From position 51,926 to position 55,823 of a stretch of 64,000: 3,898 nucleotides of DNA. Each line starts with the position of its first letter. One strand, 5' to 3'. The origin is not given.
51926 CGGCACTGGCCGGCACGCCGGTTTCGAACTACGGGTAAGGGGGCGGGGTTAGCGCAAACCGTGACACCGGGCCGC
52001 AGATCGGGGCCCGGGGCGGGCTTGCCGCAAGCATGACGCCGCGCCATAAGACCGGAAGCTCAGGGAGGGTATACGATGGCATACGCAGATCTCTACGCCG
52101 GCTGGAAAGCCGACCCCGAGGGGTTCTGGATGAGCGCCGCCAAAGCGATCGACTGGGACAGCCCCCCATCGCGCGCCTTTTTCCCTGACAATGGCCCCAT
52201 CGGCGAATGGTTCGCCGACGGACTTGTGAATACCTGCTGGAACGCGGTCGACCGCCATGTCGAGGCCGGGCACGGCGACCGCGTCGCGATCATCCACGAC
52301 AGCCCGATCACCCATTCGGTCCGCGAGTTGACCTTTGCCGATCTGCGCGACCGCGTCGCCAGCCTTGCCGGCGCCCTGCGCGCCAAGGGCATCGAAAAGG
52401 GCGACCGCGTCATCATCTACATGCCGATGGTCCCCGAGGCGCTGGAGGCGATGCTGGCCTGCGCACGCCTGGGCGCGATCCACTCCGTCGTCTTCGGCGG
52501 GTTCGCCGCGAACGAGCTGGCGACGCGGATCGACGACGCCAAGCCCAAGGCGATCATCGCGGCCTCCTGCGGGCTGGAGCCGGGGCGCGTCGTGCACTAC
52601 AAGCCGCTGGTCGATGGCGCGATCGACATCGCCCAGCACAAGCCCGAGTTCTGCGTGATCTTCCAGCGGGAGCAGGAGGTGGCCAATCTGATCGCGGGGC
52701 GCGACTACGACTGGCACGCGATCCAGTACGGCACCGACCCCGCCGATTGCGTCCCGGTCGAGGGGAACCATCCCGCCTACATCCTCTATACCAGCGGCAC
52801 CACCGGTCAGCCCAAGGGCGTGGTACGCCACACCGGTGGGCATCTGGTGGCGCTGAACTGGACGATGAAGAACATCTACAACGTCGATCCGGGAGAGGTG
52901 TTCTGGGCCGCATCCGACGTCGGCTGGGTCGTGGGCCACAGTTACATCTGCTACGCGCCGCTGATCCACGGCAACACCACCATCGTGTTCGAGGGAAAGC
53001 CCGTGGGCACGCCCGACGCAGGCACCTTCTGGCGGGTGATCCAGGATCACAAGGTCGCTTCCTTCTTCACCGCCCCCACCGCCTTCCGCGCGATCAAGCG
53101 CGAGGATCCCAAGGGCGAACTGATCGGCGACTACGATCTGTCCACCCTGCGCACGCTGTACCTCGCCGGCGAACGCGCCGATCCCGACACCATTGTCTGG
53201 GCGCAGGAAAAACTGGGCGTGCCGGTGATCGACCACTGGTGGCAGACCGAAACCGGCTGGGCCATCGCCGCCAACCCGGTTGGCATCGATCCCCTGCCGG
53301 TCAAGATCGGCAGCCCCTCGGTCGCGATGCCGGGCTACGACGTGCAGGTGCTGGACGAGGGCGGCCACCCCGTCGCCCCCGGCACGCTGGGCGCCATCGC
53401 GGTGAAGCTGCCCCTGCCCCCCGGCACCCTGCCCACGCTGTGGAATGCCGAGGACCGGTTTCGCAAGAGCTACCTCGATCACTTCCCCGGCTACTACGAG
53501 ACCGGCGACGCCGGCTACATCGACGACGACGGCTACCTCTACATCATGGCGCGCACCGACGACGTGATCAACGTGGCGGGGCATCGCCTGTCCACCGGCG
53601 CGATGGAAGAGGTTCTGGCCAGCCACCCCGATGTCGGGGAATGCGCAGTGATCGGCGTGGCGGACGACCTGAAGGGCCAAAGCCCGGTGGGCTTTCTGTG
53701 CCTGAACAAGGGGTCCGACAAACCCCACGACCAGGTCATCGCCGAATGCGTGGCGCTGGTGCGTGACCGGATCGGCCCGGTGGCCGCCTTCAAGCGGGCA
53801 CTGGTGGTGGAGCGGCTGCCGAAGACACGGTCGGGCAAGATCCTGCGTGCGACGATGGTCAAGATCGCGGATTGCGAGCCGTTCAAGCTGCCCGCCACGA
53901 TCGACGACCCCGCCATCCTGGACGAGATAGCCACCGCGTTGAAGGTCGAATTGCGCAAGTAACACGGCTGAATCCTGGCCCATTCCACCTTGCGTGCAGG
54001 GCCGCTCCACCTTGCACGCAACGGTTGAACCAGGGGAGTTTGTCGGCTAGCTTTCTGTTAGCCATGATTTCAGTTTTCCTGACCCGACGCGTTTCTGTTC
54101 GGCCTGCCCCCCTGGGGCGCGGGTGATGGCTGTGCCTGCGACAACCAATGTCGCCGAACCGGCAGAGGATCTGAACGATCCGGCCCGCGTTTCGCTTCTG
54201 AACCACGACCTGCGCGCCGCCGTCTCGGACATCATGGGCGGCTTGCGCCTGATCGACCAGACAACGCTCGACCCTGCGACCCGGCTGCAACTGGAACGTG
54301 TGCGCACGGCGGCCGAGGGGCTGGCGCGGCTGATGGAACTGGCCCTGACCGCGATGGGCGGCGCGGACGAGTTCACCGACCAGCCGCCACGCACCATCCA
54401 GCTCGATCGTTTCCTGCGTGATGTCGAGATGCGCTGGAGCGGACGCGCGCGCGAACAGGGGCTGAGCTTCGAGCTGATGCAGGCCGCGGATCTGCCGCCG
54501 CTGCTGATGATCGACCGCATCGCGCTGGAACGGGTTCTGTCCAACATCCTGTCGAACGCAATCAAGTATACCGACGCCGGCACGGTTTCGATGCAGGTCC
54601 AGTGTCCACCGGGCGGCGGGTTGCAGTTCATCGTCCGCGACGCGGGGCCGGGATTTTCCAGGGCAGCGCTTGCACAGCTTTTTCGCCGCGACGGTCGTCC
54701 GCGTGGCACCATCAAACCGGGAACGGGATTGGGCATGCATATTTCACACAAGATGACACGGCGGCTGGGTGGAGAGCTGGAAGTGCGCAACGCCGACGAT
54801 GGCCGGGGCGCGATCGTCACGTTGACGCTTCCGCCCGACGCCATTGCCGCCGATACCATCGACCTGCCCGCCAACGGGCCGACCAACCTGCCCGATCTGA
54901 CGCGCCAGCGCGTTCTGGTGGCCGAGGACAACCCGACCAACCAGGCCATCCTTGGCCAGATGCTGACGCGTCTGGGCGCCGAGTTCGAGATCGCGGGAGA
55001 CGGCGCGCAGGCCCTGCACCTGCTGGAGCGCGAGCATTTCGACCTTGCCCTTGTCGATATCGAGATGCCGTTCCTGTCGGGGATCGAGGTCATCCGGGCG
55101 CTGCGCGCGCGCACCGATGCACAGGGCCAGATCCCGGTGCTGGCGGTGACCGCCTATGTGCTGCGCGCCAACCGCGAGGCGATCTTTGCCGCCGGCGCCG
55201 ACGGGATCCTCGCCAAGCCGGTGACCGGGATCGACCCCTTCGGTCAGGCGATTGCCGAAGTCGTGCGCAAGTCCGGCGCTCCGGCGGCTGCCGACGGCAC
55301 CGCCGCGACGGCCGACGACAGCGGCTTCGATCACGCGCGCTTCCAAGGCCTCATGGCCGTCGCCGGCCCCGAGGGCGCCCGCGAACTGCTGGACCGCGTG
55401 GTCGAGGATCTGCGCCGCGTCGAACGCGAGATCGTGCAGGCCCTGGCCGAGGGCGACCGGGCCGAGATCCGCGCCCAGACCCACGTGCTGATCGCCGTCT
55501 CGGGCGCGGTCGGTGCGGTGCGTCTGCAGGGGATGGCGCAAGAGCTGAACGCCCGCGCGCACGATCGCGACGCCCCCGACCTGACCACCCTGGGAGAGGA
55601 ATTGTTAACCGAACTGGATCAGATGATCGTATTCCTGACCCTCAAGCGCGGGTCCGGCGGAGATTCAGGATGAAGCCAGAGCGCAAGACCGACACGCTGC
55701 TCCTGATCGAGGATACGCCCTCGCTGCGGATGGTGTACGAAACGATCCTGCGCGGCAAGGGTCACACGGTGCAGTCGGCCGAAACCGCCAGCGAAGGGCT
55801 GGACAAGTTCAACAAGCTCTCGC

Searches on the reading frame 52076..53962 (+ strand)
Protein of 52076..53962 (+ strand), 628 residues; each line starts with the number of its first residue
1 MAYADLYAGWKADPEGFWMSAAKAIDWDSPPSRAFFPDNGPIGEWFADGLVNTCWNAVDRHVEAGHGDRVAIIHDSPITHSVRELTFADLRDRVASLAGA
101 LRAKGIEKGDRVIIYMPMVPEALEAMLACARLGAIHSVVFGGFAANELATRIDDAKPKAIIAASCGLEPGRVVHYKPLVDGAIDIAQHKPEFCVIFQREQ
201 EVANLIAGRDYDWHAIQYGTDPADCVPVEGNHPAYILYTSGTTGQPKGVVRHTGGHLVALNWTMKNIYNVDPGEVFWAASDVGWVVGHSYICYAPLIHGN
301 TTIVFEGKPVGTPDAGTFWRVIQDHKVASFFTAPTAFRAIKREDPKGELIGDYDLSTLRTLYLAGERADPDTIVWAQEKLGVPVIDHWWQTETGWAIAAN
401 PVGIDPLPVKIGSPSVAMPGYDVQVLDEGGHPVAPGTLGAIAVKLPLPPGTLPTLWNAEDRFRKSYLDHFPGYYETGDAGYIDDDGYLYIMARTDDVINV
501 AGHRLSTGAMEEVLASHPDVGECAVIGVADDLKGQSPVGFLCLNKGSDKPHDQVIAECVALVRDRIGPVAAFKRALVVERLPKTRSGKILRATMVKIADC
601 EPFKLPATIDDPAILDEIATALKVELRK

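Call 73: search_protein_families(library=pfam, proteins=[window:52076-53962:+], max_evalue=0.0001)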
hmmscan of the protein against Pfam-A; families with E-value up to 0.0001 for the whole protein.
window:52076-53962:+ (628 aa): 3 families
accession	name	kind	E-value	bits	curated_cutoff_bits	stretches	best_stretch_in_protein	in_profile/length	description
PF00501.34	AMP-binding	-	1.4e-75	255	29.9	1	64-444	6-375/384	AMP-binding enzyme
PF13193.12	AMP-binding_C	-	4.9e-24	85.5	24.5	1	510-588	2-76/76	AMP-binding enzyme C-terminal domain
PF16177.11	ACAS_N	-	1.2e-15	57.4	27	1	3-57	1-55/55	Acetyl-coenzyme A synthetase N-terminus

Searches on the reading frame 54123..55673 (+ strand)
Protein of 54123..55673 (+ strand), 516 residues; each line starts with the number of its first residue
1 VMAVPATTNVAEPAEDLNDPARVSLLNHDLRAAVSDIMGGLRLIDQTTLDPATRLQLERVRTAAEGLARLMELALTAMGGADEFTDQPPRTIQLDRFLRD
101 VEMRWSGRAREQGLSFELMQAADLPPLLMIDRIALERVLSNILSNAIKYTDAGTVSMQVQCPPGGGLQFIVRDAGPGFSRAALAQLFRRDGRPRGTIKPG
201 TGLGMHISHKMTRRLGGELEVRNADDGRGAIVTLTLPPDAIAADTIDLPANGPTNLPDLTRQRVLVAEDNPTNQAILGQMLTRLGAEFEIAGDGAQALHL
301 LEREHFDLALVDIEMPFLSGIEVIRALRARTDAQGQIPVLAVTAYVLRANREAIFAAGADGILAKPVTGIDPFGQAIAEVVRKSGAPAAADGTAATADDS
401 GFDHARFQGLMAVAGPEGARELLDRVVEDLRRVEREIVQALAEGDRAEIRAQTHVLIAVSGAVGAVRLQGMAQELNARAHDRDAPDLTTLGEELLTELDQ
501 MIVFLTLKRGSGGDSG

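Call 74: search_protein_families(library=pfam, proteins=[window:54123-55673:+], max_evalue=0.0001)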
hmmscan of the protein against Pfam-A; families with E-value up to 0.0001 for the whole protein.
window:54123-55673:+ (516 aa): 2 families
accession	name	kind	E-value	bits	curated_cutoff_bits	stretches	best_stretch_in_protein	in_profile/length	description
PF00072.30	Response_reg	-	1.9e-21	76.7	30.2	1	264-368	1-102/111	Response regulator receiver domain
PF02518.31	HATPase_c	-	1.3e-20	74.3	26.4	1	131-238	2-109/111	Histidine kinase-, DNA gyrase B-, and HSP90-like ATPase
